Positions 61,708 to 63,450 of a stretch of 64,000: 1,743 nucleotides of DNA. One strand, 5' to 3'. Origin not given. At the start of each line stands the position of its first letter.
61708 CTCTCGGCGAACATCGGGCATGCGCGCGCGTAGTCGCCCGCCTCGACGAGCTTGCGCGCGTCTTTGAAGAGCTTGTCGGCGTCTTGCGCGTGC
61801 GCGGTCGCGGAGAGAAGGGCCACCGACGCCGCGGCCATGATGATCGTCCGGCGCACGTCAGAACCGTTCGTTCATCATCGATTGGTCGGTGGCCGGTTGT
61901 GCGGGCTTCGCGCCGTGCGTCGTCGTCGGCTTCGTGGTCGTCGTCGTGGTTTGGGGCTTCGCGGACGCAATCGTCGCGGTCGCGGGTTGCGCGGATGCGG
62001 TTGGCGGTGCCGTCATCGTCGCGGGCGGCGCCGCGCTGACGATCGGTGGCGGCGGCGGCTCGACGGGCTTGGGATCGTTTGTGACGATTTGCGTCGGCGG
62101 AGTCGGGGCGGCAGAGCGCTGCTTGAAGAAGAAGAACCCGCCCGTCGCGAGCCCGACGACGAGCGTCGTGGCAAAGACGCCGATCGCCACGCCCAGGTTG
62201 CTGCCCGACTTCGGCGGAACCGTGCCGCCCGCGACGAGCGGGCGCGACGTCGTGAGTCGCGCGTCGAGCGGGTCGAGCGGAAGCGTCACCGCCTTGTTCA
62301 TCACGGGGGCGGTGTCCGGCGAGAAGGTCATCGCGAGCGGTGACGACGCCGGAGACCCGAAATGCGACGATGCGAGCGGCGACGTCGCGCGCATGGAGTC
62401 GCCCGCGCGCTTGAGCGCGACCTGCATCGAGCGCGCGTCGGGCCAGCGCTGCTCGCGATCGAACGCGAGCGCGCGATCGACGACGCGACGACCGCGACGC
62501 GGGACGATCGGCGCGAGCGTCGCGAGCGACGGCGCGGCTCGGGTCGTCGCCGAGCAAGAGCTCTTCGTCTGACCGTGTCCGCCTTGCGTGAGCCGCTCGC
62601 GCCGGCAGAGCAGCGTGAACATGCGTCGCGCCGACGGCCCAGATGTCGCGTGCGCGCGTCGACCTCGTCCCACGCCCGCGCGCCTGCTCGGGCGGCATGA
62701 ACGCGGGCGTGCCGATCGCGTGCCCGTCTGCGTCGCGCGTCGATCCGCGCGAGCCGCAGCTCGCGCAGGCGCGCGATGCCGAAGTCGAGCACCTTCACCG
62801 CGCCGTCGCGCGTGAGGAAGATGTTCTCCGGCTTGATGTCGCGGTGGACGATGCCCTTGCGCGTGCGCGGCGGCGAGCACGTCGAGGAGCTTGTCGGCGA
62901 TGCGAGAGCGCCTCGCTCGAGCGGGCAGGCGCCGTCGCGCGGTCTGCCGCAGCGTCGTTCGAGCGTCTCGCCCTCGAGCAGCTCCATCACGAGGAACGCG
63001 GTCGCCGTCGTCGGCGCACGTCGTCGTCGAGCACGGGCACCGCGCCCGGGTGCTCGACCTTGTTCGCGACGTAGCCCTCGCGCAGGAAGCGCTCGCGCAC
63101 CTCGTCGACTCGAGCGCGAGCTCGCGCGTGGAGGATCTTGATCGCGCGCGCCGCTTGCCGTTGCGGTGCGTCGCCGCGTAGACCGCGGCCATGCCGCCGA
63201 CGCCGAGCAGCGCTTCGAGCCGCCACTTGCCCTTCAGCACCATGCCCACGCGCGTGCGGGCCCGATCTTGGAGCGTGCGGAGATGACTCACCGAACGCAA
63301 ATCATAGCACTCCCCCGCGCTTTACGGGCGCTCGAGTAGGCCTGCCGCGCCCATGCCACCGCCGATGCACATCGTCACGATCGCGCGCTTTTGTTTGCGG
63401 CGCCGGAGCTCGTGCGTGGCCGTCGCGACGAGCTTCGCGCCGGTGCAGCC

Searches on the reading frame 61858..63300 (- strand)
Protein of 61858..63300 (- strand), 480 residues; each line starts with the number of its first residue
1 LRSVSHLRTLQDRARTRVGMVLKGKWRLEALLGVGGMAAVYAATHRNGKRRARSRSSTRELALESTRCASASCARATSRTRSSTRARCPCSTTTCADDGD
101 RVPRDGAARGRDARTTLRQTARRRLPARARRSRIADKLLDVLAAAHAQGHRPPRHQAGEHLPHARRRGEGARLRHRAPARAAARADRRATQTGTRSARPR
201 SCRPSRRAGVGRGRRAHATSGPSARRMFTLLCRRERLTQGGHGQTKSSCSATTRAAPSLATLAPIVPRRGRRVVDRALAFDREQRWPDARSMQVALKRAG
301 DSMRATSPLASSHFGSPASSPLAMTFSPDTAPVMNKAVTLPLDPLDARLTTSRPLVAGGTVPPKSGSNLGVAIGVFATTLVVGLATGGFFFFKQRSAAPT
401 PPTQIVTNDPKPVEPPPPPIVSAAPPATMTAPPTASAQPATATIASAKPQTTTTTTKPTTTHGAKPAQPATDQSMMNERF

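Call 30: search_protein_families(library=pfam, proteins=[window:61858-63300:-], max_evalue=0.1)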
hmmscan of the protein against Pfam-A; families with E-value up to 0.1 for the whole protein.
window:61858-63300:- (480 aa): 1 family
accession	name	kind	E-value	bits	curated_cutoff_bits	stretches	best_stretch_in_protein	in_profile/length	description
PF12704.14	MacB_PCD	-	0.011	16.4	27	1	369-451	6-85/207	MacB-like periplasmic core domain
